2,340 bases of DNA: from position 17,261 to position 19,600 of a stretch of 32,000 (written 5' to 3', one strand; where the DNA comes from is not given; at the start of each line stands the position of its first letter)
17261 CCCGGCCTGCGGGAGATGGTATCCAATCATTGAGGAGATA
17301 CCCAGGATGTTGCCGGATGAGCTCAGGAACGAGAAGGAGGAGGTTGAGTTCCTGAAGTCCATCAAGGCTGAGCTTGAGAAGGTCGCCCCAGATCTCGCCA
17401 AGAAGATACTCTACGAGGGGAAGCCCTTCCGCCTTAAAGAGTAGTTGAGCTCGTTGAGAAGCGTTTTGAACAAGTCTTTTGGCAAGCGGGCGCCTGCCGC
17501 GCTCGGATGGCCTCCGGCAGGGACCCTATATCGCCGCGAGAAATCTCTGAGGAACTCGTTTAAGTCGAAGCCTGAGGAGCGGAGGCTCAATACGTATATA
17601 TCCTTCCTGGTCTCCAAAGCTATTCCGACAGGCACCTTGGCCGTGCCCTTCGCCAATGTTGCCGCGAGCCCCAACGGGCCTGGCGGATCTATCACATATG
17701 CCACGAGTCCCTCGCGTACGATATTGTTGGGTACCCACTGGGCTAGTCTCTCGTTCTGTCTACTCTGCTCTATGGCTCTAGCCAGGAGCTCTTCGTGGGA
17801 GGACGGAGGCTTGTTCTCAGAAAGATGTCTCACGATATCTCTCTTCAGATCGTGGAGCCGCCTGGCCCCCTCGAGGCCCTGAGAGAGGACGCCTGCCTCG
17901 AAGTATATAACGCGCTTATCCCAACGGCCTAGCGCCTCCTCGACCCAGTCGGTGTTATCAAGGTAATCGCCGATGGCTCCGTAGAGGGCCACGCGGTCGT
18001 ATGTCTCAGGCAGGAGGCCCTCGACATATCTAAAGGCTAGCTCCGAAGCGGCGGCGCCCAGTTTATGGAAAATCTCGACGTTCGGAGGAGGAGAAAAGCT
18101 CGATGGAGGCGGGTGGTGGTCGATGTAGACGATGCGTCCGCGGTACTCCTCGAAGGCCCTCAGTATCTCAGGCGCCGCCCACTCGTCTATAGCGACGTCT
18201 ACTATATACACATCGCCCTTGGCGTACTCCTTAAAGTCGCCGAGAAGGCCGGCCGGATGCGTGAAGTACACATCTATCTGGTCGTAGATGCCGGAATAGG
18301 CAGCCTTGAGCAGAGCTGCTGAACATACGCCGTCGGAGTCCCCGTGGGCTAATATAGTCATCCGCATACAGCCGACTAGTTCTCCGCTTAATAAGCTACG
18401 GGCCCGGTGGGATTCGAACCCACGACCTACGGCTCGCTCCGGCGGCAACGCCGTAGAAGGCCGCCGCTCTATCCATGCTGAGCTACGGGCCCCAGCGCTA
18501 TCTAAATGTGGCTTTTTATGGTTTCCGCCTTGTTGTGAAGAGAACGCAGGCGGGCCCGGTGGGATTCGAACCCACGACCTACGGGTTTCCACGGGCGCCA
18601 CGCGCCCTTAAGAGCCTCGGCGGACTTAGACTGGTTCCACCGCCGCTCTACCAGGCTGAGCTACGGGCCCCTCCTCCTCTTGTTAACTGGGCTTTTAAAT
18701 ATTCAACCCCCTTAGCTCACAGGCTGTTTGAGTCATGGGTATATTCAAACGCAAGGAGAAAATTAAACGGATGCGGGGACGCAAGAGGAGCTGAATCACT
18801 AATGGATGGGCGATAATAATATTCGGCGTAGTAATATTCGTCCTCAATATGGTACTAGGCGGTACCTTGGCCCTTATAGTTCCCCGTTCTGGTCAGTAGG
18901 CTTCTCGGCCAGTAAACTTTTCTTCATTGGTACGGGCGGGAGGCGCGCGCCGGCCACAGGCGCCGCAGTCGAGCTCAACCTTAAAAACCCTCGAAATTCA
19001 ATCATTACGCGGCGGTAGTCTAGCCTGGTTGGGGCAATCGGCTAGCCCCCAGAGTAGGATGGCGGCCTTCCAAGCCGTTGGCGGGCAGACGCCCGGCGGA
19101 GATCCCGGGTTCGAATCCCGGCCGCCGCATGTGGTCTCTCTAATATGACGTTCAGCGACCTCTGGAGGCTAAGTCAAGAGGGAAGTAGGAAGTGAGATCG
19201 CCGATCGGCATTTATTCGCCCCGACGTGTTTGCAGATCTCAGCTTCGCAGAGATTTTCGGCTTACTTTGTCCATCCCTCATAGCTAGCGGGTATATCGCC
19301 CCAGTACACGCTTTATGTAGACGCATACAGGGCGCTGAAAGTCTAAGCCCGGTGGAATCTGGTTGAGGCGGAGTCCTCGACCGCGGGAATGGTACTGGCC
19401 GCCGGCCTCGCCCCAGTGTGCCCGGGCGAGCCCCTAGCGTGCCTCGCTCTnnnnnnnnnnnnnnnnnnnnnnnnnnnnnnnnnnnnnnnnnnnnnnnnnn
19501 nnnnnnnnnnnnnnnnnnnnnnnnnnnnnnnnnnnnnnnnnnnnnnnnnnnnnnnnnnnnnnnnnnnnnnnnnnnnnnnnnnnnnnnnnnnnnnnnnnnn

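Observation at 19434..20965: Radical SAM enzyme translationally coupled to an endonuclease III-like Fe-S DNA glycosylase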

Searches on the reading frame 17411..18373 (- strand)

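Call 60: search_protein_families(library=pfam, proteins=[window:17411-18373:-], max_evalue=0.001)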
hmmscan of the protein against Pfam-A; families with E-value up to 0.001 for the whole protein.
window:17411-18373:- (320 aa): 2 families
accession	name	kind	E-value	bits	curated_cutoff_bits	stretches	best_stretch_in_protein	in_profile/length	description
PF02272.25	DHHA1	-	2.7e-08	34.6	25.9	1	229-311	13-98/102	DHHA1 domain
PF01368.27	DHH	-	3.4e-07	31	28.1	1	6-118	3-103/125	DHH family, N-terminal domain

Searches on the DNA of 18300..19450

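Call 82: search_rna_families(source=window, start=18300, end=19450, threshold=evalue, max_evalue=0.1)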
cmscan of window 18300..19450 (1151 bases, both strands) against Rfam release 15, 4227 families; matches with E-value up to 0.1: 5.
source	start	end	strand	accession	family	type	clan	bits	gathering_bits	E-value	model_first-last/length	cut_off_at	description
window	18399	18492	-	RF00005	tRNA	Gene; tRNA;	CL00001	60.1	29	3e-12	1-71/71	no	tRNA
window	18551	18670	-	RF00005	tRNA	Gene; tRNA;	CL00001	52.1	29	4.7e-10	1-71/71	no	tRNA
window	18442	18601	-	RF02553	YrlA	Gene; sRNA;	-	40.6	69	2.9e-07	1-114/114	no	Y RNA-like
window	19009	19128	+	RF01852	tRNA-Sec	Gene; tRNA;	CL00001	26.4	47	0.01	1-91/91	no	Selenocysteine transfer RNA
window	19074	19128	+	RF01684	mascRNA-menRNA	Gene;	-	23.3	42.5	0.051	1-56/56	no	MALAT1-associated small cytoplasmic RNA/MEN beta RNA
